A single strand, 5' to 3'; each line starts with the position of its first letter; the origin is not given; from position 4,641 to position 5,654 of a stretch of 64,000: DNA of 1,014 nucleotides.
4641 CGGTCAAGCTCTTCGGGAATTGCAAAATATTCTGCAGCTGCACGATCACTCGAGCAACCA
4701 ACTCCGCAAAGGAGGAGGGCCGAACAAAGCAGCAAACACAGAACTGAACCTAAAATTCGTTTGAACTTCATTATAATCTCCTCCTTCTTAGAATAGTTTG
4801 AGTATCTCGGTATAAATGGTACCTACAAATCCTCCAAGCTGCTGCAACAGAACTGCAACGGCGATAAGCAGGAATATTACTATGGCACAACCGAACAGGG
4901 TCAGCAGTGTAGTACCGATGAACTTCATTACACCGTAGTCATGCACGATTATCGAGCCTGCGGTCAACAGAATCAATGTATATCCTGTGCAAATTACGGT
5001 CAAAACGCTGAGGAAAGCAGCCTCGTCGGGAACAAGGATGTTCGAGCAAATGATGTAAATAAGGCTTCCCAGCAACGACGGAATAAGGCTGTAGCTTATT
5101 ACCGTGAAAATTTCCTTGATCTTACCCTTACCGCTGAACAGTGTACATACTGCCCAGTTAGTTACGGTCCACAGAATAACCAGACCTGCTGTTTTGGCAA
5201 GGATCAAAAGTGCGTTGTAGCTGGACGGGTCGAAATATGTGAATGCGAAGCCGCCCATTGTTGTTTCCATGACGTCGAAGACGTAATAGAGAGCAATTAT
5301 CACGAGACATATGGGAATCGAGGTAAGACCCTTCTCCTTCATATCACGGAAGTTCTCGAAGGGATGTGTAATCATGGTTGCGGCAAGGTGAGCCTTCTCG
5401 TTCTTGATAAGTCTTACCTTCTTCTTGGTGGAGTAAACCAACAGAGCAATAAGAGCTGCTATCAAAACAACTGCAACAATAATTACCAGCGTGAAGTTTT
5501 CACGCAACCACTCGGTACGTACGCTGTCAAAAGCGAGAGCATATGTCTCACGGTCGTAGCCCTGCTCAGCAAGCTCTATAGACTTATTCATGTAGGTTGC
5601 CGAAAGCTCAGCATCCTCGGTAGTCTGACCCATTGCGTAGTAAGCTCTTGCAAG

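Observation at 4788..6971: Extracellular NHL beta-propeller and TPR-like region fused to a Yip1-family membrane domain, inside a sugar ABC operon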

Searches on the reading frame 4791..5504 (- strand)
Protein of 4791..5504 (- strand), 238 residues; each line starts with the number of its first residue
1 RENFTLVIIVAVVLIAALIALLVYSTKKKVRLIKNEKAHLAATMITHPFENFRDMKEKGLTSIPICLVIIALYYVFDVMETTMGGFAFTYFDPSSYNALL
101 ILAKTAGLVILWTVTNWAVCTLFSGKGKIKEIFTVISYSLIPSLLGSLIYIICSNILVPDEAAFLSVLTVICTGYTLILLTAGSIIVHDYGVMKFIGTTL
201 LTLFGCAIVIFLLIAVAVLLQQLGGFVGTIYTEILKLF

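Call 53: search_protein_representatives(protein=window:4791-5504:-)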
Query: 238 residues. Proteins with E-value up to 0.001 (for the whole library): 1271; up to 1e-10: 844; up to 1e-30: 91. The best 150 are listed.
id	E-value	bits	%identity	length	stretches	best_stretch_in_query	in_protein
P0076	1.1e-100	352.3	68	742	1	1-238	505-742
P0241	8.2e-57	208.9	44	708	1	3-235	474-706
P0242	5.9e-55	202.8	43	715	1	9-235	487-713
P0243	5.9e-55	202.8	42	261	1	2-235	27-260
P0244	4.2e-54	200.0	47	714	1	3-235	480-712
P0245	1.6e-53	198.1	46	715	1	2-234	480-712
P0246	4.3e-53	196.7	43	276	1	9-235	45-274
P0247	8.1e-52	192.6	42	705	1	1-234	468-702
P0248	1.8e-51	191.4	42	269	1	4-234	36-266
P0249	2.3e-51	191.1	39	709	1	2-235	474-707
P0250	5.2e-51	189.9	41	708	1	1-234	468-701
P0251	5.5e-51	189.8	44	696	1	3-235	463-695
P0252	3.9e-50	187.1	39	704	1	2-235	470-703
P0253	6.8e-50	186.3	44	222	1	15-234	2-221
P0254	1.1e-48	182.4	36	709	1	2-235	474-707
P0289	8.1e-37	143.5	35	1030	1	2-234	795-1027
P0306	5.2e-34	134.3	32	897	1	2-234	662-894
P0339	1.3e-29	120.0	34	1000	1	9-234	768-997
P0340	1.4e-29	119.9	36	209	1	44-235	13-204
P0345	6.0e-29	117.8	36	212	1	43-235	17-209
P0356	4.1e-28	115.1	30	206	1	41-234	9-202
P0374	1.9e-26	109.6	33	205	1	44-235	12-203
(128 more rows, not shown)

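Call 54: find_encoding_contigs(protein=P0340, flank=10000, max_places=3)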
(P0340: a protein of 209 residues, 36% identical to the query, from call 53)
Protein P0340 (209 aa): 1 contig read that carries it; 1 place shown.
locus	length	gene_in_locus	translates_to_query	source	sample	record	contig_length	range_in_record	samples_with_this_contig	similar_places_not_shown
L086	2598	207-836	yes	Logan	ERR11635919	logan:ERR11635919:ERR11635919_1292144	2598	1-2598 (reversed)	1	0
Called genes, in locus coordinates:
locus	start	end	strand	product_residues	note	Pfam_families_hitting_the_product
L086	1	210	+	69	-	?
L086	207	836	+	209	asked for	PF04893:Yip1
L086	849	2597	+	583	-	?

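Call 56: search_protein_families(library=pfam, proteins=[P0289, P0306, P0339, P0340, L086:849-2597:+, L086:1-210:+], max_evalue=0.01)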
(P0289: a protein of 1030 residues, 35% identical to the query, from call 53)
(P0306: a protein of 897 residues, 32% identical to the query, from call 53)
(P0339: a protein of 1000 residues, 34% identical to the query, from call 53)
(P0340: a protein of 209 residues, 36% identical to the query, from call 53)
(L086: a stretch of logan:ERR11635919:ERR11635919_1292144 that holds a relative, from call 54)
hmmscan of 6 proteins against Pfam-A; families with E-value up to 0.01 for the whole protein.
P0289 (1030 aa): 4 families
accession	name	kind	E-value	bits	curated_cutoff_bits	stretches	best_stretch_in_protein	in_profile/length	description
PF04893.22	Yip1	-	3.5e-12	47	28.6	1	837-1006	3-172/173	Yip1 domain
PF01436.27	NHL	-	3e-08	33.7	20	1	419-440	6-27/28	NHL repeat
PF13414.12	TPR_11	-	5.7e-05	23.2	26.8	1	710-749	3-42/42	TPR repeat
PF13432.12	TPR_16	-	0.0046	17.8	32.7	1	715-756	11-52/65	Tetratricopeptide repeat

P0306 (897 aa): 9 families
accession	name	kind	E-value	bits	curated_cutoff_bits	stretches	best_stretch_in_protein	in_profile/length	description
PF01436.27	NHL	-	4.5e-14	52.1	20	1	308-331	4-27/28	NHL repeat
PF04893.22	Yip1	-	4.3e-13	49.9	28.6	1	704-872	3-172/173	Yip1 domain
PF14559.12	TPR_19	-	6.5e-06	26.8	25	1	595-636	4-45/68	Tetratricopeptide repeat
PF13414.12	TPR_11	-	6.7e-06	26.1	26.8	1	590-627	2-39/42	TPR repeat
PF13432.12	TPR_16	-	1.9e-05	25.5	32.7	1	595-640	10-55/65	Tetratricopeptide repeat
PF08450.18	SGL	-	0.00027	21.1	26.3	0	309-345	187-223/246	SMP-30/Gluconolactonase/LRE-like region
PF13424.12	TPR_12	-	0.0016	19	30.1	1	588-641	9-70/77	Tetratricopeptide repeat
PF07719.23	TPR_2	-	0.0051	17.3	27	0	587-615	6-34/34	Tetratricopeptide repeat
PF13428.12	TPR_14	-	0.0087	17.1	23.5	0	588-624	7-43/44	Tetratricopeptide repeat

P0339 (1000 aa): 8 families
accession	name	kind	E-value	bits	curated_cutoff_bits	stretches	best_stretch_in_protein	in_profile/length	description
PF04893.22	Yip1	-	2.1e-15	57.5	28.6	1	806-974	2-170/173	Yip1 domain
PF01436.27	NHL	-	2e-05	24.8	20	0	415-437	3-25/28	NHL repeat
PF07719.23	TPR_2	-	0.00059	20.2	27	0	716-737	4-25/34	Tetratricopeptide repeat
PF00515.34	TPR_1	-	0.00072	19.7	27.8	0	716-737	4-25/34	Tetratricopeptide repeat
PF13432.12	TPR_16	-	0.00086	20.2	32.7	1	683-737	1-55/65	Tetratricopeptide repeat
PF13414.12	TPR_11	-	0.0017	18.5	26.8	1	688-727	3-42/42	TPR repeat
PF25063.1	ARM_TT21_C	-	0.0069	16.7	35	0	683-756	99-172/209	Tetratricopeptide repeat protein 21 C-terminal ARM domain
PF13174.12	TPR_6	-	0.0089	17.1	26.3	0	716-737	3-24/33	Tetratricopeptide repeat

P0340 (209 aa): 1 family
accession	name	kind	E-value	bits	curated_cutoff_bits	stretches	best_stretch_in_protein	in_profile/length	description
PF04893.22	Yip1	-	3.7e-14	53.4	28.6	1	12-181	2-172/173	Yip1 domain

L086:849-2597:+ (583 aa): 1 family
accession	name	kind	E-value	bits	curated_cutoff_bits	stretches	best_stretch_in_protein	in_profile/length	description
PF18952.6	DUF5696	-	3.4e-69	234.4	25.6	1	321-583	3-264/612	Family of unknown function (DUF5696)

L086:1-210:+ (69 aa): 0 families
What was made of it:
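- On Yip1 domain family (Pfam PF04893): The same holds for standalone homologues (call 56).
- On Tetratricopeptide repeat: It is above cut-off in homologue P0306 (26.8 bits, call 56).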

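Call 57: find_encoding_contigs(protein=P0374, flank=10000, max_places=3)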
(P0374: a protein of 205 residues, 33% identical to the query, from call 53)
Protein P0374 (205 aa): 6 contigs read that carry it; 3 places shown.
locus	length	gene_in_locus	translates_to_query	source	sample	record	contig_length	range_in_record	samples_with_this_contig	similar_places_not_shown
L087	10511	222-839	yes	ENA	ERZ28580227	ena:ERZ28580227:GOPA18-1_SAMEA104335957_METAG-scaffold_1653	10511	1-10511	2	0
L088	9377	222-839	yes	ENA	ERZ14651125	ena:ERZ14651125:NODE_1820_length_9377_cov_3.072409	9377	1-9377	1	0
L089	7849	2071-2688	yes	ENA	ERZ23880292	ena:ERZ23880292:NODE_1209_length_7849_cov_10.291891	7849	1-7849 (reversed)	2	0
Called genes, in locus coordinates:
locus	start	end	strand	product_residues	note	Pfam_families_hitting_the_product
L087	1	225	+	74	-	?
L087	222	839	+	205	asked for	PF04893:Yip1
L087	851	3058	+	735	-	PF18952:DUF5696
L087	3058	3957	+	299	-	-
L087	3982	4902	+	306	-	PF00528:BPD_transp_1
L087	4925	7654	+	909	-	PF02837:Glyco_hydro_2_N (weak), PF22666:Glyco_hydro_2_N2 (weak), PF00703:Glyco_hydro_2, PF02836:Glyco_hydro_2_C, PF16355:DUF4982, PF18565:Glyco_hydro2_C5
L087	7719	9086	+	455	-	PF01547:SBP_bac_1, PF13416:SBP_bac_8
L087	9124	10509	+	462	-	?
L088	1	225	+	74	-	?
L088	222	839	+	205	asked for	PF04893:Yip1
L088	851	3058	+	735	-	PF18952:DUF5696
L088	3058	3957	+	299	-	-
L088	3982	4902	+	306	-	PF00528:BPD_transp_1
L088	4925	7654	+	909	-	PF02837:Glyco_hydro_2_N (weak), PF22666:Glyco_hydro_2_N2 (weak), PF00703:Glyco_hydro_2, PF02836:Glyco_hydro_2_C, PF16355:DUF4982, PF18565:Glyco_hydro2_C5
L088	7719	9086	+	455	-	PF01547:SBP_bac_1, PF13416:SBP_bac_8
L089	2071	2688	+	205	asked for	PF04893:Yip1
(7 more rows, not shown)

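Call 58: find_encoding_contigs(protein=P0356, flank=10000, max_places=3)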
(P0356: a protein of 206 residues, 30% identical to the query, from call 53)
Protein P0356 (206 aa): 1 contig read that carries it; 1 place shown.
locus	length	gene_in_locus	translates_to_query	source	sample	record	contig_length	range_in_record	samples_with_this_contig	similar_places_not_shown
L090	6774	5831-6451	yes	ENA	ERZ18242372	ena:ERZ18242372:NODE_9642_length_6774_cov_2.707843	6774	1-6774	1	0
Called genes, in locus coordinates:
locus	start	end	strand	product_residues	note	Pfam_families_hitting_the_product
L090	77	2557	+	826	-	PF01547:SBP_bac_1, PF13416:SBP_bac_8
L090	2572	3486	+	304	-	PF00528:BPD_transp_1 (weak)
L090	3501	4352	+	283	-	PF00528:BPD_transp_1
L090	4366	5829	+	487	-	PF01436:NHL (faint)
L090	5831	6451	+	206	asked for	PF04893:Yip1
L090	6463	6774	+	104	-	?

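Call 61: list_cluster_members(proteins=[P0374, P0356, P0340, P0001, P0121, P0100, P0339, P0289])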
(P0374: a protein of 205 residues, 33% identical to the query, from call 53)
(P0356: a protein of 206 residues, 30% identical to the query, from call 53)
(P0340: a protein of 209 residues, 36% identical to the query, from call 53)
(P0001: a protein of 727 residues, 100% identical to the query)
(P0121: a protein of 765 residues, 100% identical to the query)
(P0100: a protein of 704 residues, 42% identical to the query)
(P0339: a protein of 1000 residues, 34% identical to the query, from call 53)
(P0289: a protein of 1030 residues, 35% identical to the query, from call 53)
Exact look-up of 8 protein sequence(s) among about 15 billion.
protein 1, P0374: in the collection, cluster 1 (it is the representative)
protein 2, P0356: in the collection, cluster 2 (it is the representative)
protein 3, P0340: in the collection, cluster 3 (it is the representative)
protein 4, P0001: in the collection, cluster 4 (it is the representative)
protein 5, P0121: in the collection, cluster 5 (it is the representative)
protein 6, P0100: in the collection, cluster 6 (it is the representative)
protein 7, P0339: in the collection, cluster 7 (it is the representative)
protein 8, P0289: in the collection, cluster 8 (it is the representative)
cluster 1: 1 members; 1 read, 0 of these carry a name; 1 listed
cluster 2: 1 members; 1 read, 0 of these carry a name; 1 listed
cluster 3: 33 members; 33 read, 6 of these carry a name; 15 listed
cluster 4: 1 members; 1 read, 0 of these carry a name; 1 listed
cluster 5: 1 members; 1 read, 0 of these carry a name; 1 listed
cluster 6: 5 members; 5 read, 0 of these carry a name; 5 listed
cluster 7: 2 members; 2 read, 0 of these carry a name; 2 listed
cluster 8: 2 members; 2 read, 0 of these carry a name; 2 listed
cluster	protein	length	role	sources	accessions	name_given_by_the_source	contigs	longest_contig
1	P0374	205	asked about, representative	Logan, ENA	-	-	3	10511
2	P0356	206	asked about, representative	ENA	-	-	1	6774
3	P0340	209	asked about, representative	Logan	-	-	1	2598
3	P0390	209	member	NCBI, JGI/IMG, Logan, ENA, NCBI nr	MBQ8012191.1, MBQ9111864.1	MAG: YIP1 family protein [Oscillospiraceae bacterium] | hypothetical protein | YIP1 family protein [Oscillospiraceae bacterium]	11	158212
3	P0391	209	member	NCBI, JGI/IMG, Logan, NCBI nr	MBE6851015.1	MAG: YIP1 family protein [Ruminococcus sp.] | YIP1 family protein [Ruminococcus sp.]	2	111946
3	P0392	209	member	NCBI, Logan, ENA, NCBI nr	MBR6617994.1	MAG: YIP1 family protein [Oscillospiraceae bacterium] | YIP1 family protein [Oscillospiraceae bacterium]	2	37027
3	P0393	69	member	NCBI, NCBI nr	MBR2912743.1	MAG: hypothetical protein IKC40_02340, partial [Oscillospiraceae bacterium] | hypothetical protein [Oscillospiraceae bacterium]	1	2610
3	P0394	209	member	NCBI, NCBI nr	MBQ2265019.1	MAG: YIP1 family protein [Oscillospiraceae bacterium] | YIP1 family protein [Oscillospiraceae bacterium]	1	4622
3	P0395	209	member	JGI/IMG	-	hypothetical protein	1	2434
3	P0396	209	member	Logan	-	-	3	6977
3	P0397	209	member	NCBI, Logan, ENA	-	-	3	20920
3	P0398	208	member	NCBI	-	-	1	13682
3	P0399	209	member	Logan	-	-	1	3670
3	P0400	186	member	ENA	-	-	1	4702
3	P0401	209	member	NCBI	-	-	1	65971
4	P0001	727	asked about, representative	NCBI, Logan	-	-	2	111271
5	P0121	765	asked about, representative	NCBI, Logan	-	-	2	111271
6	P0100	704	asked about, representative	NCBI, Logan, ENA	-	-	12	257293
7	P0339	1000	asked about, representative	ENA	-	-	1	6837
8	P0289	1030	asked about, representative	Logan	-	-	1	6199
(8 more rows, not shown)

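Call 62: find_encoding_contigs(protein=P0390, flank=10000, max_places=2)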
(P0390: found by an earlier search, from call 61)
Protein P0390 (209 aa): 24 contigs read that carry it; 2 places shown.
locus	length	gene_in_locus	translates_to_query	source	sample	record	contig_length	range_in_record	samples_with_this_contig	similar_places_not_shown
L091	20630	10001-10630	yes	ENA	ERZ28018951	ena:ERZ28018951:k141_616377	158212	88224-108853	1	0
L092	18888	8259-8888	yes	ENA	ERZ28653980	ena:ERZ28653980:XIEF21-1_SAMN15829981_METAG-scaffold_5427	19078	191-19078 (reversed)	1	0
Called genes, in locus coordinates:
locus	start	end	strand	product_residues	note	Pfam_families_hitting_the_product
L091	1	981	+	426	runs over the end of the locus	PF00675:Peptidase_M16, PF05193:Peptidase_M16_C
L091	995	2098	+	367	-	PF01790:LGT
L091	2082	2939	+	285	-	PF00763:THF_DHG_CYH, PF02882:THF_DHG_CYH_C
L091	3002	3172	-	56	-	PF00037:Fer4 (weak), PF13237:Fer4_10, PF14697:Fer4_21, PF12838:Fer4_7, PF13187:Fer4_9, PF12797:Fer4_2 (weak), PF00037:Fer4 (weak), PF12837:Fer4_6 (weak), +6 more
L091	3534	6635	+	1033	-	PF01547:SBP_bac_1, PF13416:SBP_bac_8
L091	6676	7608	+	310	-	PF00528:BPD_transp_1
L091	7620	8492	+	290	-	PF00528:BPD_transp_1 (weak)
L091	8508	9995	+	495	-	PF01436:NHL (faint)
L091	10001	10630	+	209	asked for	PF04893:Yip1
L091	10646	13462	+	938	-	PF09353:DUF1995 (faint), PF18952:DUF5696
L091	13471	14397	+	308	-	PF00528:BPD_transp_1 (faint)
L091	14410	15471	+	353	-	PF00528:BPD_transp_1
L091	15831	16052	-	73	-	-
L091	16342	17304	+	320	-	PF02129:Peptidase_S15 (faint), PF00561:Abhydrolase_1, PF12146:Hydrolase_4, PF12697:Abhydrolase_6 (weak), PF00326:Peptidase_S9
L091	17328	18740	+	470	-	PF00668:Condensation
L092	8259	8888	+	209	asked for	PF04893:Yip1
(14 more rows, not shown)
